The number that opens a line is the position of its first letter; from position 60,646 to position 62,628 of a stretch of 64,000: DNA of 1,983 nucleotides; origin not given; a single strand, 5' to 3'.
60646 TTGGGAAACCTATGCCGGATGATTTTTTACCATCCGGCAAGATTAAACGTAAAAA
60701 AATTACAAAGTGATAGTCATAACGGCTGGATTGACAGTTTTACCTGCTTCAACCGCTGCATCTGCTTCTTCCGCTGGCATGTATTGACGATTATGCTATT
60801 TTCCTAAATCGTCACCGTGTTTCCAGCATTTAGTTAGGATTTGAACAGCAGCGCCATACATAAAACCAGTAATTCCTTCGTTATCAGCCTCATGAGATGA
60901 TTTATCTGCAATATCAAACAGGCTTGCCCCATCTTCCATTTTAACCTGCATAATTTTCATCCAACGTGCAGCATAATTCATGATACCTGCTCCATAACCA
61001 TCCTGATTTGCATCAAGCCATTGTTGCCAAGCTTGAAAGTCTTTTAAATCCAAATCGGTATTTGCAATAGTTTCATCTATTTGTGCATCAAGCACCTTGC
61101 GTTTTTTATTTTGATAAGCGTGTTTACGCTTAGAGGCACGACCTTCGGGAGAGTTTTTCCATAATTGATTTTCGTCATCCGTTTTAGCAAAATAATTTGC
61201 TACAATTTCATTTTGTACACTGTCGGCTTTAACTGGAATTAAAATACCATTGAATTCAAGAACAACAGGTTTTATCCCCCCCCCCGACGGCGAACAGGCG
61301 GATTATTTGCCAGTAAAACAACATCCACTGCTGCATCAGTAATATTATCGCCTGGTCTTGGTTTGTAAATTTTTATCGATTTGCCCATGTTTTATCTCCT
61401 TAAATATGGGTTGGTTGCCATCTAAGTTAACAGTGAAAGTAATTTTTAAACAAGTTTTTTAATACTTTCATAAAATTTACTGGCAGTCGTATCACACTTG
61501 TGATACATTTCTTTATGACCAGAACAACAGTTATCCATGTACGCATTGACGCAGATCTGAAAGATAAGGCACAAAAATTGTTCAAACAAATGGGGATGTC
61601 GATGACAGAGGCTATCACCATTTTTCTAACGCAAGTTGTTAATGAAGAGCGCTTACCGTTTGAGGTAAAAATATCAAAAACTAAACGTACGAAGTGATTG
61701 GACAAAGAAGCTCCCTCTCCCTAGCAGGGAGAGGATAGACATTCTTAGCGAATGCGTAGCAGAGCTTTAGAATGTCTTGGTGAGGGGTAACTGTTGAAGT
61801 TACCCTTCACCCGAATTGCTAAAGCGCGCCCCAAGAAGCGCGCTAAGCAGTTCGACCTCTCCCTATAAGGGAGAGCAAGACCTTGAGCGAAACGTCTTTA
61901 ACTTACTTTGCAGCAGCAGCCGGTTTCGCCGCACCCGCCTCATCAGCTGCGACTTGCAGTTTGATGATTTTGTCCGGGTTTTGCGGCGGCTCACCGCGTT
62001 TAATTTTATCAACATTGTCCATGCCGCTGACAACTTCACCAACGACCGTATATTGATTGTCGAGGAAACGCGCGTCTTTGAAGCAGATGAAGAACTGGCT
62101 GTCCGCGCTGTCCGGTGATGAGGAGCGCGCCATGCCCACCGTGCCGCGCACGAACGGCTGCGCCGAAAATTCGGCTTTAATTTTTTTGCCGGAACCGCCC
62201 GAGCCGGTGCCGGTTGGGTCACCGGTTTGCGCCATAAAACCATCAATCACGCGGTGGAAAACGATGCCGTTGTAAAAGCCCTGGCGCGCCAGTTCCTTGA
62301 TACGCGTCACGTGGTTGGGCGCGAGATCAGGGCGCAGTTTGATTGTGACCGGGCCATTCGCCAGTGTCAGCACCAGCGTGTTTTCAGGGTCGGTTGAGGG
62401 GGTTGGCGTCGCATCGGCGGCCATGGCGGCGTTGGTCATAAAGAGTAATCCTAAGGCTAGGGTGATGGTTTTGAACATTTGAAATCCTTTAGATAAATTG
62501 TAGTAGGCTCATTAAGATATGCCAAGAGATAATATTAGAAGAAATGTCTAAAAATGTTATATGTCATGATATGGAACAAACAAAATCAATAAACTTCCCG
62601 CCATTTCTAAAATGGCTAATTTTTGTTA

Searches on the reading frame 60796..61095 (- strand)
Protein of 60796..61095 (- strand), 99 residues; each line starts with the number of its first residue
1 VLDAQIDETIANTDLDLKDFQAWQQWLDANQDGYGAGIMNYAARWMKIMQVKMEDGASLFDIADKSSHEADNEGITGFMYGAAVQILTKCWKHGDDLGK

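Call 14: find_encoding_contigs(protein=window:60796-61095:-, flank=4000, max_places=10)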
Protein window:60796-61095:- (99 aa): no gene with exactly this product is on record in the collection.

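Call 57: search_protein_families(library=pfam, proteins=[window:60796-61095:-], max_evalue=1)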
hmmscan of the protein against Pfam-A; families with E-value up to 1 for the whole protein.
window:60796-61095:- (99 aa): 2 families
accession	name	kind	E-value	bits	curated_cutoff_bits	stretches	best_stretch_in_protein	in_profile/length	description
PF25186.1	Tad4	-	6.2e-25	88.1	25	1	17-97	3-86/113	Type I Thoeris inhibitor Tad4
PF20074.4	DUF6470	-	0.018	15.1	28.9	1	5-79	47-122/178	Family of unknown function (DUF6470)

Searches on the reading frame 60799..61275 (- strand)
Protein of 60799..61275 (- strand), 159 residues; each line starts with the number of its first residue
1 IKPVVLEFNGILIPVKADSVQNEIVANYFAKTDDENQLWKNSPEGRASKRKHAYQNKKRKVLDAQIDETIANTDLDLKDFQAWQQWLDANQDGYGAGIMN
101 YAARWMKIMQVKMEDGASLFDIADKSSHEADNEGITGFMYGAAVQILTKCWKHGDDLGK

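Call 57: search_protein_families(library=pfam, proteins=[window:60799-61275:-], max_evalue=1)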
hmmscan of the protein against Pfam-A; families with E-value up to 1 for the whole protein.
window:60799-61275:- (159 aa): 1 family
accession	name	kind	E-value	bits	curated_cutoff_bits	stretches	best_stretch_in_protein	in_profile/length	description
PF25186.1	Tad4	-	1.5e-24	86.8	25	1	77-157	3-86/113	Type I Thoeris inhibitor Tad4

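Call 61: search_protein_representatives(protein=window:60799-61275:-)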
Query: 159 residues. Proteins with E-value up to 0.001 (for the whole library): 1106; up to 1e-10: 480; up to 1e-30: 3. The best 150 are listed.
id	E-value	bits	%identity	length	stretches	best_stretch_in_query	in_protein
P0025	3.8e-33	130.9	42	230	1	4-159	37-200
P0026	1.7e-31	125.6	48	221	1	2-159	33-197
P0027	2.2e-31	125.2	40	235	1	6-157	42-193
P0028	1.3e-30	122.7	41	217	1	8-157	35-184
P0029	8.8e-28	113.5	42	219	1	3-157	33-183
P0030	2.9e-27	111.8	37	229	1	4-157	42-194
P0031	6.6e-27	110.7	43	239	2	2-112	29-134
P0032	1.3e-26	109.7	41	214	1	2-157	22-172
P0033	2.2e-26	108.9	40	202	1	7-157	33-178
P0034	3.1e-26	108.5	37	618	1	4-158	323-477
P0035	4.8e-26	107.9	41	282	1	6-158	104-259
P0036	5.3e-26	107.7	39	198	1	4-157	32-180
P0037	6.4e-26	107.4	44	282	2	21-158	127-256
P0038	9.7e-26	106.9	49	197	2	60-159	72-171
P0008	1.5e-25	106.2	43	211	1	3-157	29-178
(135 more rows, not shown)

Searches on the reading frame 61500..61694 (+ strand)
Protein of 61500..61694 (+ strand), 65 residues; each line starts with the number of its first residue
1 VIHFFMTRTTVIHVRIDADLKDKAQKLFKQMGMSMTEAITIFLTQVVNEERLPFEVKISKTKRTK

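Call 5: search_protein_families(library=pfam, proteins=[window:61500-61694:+], max_evalue=1)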
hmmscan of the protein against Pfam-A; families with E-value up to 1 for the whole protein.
seq(65 aa): 4 families
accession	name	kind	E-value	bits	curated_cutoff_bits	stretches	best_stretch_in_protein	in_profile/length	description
PF04221.18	RelB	-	5.1e-13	49.2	22.4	1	10-59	2-51/82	RelB antitoxin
PF16730.10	DnaGprimase_HBD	-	0.0049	17.3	25.9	1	10-63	49-103/118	DnaG-primase C-terminal, helicase-binding domain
PF13189.12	Cytidylate_kin2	-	0.032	14.8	28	1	7-38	107-139/176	Cytidylate kinase-like family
PF01402.27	RHH_1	-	0.076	13.4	20.5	1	12-39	2-29/39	Ribbon-helix-helix protein, copG family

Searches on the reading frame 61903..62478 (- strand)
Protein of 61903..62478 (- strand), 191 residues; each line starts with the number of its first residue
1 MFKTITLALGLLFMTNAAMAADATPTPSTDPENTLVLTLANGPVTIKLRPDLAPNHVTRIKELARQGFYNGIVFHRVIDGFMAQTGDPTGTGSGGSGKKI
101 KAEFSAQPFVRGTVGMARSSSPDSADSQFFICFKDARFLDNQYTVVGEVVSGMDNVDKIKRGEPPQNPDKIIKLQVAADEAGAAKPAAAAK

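Call 15: find_encoding_contigs(protein=window:61903-62478:-, flank=4000, max_places=10)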
Protein window:61903-62478:- (191 aa): no gene with exactly this product is on record in the collection.

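Call 19: find_related_loci(query=window:61903-62478:-, collection=genome_contigs, flank=5000)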
Query window:61903-62478:- (191 aa) in genome_contigs; peptide patterns used: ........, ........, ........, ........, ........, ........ (x = any residue, [..] = any of these).
600 stretches matched a pattern (row limit reached: there are more); 488 encode a relative of the query (tblastn E <= 1e-3); the best 80 are kept; 80 distinct loci.
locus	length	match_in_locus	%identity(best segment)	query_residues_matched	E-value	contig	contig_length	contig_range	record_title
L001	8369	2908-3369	79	28-181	6e-81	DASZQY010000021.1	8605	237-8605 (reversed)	MAG TPA_asm: Bauldia sp. isolate SMAG_U6010 k141_235478, whole genome shotgun sequence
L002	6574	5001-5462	77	28-181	3e-80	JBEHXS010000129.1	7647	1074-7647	MAG: Pseudomonadota bacterium isolate ES1.bin.92 NODE_9416_length_7647_cov_10.272390, whole genome shotgun sequence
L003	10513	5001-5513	70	5-179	8e-79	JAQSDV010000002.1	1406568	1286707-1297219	MAG: bacterium isolate D1-2020 MAG006 NODE_1_length_1406568_cov_28.438988, whole genome shotgun sequence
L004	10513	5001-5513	70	5-179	4e-79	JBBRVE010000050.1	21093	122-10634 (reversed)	MAG: Bdellovibrionales bacterium isolate La3_metabat2.091 La3_metabat2.091_K_2531985_L_21093_cov_11.0000, whole genome s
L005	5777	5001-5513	71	9-179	2e-77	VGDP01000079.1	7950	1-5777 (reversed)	MAG: Alphaproteobacteria bacterium isolate M_DeepCast_50m_m2_221 M_DeepCast_50m_m2_221_Ga0194121_10016713, whole genome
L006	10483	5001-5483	70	15-175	6e-77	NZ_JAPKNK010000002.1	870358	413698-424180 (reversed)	Kaistia nematophila strain K-TC2 Strain2_1a_2, whole genome shotgun sequence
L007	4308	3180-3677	68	14-179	4e-76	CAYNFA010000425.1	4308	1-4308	MAG TPA_asm: uncultured Thalassobaculum sp. isolate binchicken_co181_616 genome assembly, contig: NODE_47888_length_4308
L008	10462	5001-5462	75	28-181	5e-76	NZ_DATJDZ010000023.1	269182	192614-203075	MAG: Asticcacaulis sp. isolate SMAG_U15420 k141_166911, whole genome shotgun sequence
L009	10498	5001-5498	69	14-179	3e-76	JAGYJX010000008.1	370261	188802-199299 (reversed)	MAG: Rhodospirillaceae bacterium isolate M30B52 contig_2457, whole genome shotgun sequence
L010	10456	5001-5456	74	30-181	5e-76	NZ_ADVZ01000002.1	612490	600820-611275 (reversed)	Afipia sp. 1NLS2 ctg00007, whole genome shotgun sequence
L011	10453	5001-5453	75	29-179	3e-75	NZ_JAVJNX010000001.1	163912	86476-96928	MAG: Nisaea sp. isolate A1-SPW-09 k141_29240, whole genome shotgun sequence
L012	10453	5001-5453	72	29-179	2e-75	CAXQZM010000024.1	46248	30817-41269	MAG: Alphaproteobacteria bacterium isolate YZ09aB_5.47 genome assembly, contig: k141_693830, whole genome shotgun sequen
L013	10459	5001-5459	73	30-181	2e-75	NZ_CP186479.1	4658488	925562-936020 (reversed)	Devosia sp. CN2-171 chromosome, complete genome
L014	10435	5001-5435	77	30-174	3e-75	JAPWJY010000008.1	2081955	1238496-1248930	MAG: Parvibaculaceae bacterium isolate Chal_Metagen_Bin4 13656, whole genome shotgun sequence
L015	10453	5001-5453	74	29-179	5e-75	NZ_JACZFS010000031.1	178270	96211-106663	Nisaea nitritireducens strain DSM 19540 Scaffold2_2, whole genome shotgun sequence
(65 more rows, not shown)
